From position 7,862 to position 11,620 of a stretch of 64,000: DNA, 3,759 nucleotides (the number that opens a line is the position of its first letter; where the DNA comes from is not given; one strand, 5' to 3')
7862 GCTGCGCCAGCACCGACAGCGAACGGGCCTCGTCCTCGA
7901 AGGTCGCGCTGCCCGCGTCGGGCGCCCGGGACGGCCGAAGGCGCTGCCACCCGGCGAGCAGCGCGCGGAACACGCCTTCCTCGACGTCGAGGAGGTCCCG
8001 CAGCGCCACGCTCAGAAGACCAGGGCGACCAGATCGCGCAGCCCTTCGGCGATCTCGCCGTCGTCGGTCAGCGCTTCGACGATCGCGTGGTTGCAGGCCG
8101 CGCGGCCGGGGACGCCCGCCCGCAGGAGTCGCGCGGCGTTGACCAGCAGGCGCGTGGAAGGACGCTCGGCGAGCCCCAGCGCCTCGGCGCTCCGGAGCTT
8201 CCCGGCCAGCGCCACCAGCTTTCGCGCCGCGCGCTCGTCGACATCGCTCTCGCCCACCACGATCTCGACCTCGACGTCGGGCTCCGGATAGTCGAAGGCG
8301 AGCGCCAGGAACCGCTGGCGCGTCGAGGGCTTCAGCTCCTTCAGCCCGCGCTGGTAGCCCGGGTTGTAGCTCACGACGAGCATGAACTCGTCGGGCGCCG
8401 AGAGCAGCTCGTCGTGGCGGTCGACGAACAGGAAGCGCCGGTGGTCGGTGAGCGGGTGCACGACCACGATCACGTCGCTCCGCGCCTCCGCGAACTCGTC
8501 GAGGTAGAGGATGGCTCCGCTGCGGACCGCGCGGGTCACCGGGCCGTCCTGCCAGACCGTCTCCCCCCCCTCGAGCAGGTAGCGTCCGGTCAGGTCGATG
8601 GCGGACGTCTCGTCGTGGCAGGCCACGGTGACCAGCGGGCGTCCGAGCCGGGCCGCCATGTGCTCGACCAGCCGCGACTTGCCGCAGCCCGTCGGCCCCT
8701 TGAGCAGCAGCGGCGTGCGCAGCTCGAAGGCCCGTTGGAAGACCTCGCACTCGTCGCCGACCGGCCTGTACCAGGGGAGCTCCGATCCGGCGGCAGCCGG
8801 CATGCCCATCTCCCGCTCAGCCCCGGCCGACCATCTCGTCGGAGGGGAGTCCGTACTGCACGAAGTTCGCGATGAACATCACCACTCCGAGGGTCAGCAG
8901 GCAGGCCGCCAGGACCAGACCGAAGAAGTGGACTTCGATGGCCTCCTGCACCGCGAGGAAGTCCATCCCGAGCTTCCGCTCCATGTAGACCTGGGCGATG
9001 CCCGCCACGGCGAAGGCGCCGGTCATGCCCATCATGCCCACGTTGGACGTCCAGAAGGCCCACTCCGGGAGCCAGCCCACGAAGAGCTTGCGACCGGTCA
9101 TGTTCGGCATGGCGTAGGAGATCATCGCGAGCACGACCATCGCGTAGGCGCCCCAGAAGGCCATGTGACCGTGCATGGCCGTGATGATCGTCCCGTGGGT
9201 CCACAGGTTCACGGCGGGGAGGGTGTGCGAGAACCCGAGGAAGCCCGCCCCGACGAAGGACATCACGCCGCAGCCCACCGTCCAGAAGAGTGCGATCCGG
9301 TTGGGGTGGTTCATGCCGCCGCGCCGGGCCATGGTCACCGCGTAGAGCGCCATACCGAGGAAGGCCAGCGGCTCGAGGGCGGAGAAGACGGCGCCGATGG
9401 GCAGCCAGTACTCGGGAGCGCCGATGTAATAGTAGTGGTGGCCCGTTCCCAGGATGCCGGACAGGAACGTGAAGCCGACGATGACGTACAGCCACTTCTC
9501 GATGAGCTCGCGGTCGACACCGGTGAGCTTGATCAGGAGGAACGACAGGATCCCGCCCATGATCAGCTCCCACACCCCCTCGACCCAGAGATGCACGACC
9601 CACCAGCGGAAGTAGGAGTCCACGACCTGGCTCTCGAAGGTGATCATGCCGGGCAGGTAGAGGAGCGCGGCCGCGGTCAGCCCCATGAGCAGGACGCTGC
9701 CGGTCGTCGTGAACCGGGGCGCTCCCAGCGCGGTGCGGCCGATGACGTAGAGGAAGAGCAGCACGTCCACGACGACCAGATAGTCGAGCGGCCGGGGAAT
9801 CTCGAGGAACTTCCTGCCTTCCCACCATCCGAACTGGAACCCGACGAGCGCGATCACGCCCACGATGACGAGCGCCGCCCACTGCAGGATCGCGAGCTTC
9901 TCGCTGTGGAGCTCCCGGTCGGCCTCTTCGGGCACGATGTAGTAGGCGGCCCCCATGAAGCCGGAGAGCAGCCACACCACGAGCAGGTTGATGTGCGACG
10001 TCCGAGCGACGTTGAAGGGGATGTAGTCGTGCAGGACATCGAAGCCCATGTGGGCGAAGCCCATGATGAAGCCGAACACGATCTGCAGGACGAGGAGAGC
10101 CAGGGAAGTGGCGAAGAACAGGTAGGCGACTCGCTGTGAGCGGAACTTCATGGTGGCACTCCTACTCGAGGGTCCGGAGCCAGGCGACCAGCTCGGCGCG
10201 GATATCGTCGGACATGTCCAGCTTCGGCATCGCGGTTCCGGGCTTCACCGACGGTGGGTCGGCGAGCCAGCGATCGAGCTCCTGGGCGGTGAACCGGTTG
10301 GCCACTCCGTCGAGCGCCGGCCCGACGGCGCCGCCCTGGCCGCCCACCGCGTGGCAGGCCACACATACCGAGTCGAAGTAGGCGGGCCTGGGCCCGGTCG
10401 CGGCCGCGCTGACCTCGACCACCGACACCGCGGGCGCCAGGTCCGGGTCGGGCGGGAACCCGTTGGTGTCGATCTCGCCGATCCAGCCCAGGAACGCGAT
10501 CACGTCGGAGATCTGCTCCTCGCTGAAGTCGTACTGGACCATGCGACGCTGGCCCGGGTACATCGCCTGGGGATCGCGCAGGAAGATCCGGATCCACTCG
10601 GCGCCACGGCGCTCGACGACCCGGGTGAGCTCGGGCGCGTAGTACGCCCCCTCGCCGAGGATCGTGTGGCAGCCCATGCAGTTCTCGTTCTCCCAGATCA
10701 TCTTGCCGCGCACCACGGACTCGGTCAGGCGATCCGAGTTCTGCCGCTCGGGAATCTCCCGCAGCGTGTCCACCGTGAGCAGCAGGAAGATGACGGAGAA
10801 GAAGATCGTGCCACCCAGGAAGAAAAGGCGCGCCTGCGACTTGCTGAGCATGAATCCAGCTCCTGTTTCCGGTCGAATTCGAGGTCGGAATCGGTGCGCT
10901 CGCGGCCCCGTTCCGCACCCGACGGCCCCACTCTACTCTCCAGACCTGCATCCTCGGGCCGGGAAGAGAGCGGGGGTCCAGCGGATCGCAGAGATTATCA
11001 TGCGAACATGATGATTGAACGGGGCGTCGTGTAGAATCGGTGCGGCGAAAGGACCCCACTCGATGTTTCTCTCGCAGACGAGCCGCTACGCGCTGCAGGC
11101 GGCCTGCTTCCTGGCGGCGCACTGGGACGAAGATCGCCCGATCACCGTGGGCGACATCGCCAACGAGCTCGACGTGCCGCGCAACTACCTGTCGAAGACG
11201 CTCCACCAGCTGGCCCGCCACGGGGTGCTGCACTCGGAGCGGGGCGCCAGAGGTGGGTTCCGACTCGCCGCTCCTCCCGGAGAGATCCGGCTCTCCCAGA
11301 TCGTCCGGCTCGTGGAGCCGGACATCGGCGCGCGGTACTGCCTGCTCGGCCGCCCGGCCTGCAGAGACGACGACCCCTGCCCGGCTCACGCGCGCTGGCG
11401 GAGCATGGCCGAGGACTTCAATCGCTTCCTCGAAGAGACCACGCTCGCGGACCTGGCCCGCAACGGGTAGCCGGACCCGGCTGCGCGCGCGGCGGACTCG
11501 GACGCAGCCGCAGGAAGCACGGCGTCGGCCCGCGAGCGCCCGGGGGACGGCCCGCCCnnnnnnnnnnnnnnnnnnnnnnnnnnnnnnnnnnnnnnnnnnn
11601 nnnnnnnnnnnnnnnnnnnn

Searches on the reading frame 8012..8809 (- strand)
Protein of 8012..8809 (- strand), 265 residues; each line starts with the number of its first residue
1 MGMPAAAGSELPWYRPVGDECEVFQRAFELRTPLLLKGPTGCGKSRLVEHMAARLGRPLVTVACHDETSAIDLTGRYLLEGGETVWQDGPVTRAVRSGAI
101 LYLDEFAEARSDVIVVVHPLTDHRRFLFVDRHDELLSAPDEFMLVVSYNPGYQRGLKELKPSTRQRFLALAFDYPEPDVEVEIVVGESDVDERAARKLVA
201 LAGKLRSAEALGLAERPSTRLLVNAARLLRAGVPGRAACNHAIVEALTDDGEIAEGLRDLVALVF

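Call 38: search_protein_families(library=pfam, proteins=[window:8012-8809:-], max_evalue=0.00001)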
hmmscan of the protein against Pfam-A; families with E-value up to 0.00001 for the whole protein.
window:8012-8809:- (265 aa): 3 families
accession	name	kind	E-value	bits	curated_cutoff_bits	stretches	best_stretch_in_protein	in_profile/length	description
PF07728.20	AAA_5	-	1.2e-38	132.7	22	1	33-167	1-139/139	AAA domain (dynein-related subfamily)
PF08406.16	CbbQ_C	-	8.8e-27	93.6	20.6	1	180-263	1-84/85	CbbQ/NirQ/NorQ C-terminal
PF01078.27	Mg_chelatase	-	6.2e-07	29.5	20.3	0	79-151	90-159/207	Magnesium chelatase, subunit ChlI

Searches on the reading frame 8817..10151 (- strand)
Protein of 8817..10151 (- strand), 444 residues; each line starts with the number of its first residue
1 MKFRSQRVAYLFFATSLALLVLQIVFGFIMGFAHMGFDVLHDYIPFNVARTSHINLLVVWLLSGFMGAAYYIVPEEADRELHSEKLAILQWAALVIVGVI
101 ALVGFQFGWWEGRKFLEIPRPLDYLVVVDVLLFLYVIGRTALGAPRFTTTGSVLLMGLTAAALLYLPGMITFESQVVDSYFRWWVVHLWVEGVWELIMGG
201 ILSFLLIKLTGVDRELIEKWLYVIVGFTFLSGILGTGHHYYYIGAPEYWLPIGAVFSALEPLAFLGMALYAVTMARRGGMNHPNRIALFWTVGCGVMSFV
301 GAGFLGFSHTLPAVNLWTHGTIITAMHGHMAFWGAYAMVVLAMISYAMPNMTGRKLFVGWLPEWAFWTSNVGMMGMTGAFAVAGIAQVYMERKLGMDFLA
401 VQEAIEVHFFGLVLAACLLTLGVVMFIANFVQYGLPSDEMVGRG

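Call 38: search_protein_families(library=pfam, proteins=[window:8817-10151:-], max_evalue=0.00001)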
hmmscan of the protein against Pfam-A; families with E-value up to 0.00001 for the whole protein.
window:8817-10151:- (444 aa): 1 family
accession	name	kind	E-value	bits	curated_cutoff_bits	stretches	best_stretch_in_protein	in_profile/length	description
PF00115.25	COX1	-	3e-60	204.8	34.8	1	7-408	1-426/436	Cytochrome C and Quinol oxidase polypeptide I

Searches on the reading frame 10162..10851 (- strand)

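Call 38: search_protein_families(library=pfam, proteins=[window:10162-10851:-], max_evalue=0.00001)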
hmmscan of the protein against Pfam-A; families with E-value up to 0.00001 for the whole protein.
window:10162-10851:- (229 aa): 3 families
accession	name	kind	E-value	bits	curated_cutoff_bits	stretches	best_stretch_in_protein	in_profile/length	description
PF00034.26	Cytochrom_C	-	4.8e-21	76.3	21.3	2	47-122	2-87/90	Cytochrome c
PF13442.11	Cytochrome_CBB3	-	3.9e-12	46.8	27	0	48-121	5-68/68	Cytochrome C oxidase, cbb3-type, subunit III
PF02433.20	FixO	-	2.7e-06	27.5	29.6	0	72-116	103-146/219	Cytochrome C oxidase, mono-heme subunit/FixO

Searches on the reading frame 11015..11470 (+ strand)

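Call 38: search_protein_families(library=pfam, proteins=[window:11015-11470:+], max_evalue=0.00001)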
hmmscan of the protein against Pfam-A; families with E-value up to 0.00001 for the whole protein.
window:11015-11470:+ (151 aa): 2 families
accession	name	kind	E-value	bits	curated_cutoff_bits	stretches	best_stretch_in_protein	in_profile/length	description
PF02082.26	Rrf2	-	3.5e-32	111.8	30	1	19-149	1-131/132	Iron-dependent Transcriptional regulator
PF12840.13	HTH_20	-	4.3e-07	30.2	27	1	38-74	14-50/51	Helix-turn-helix domain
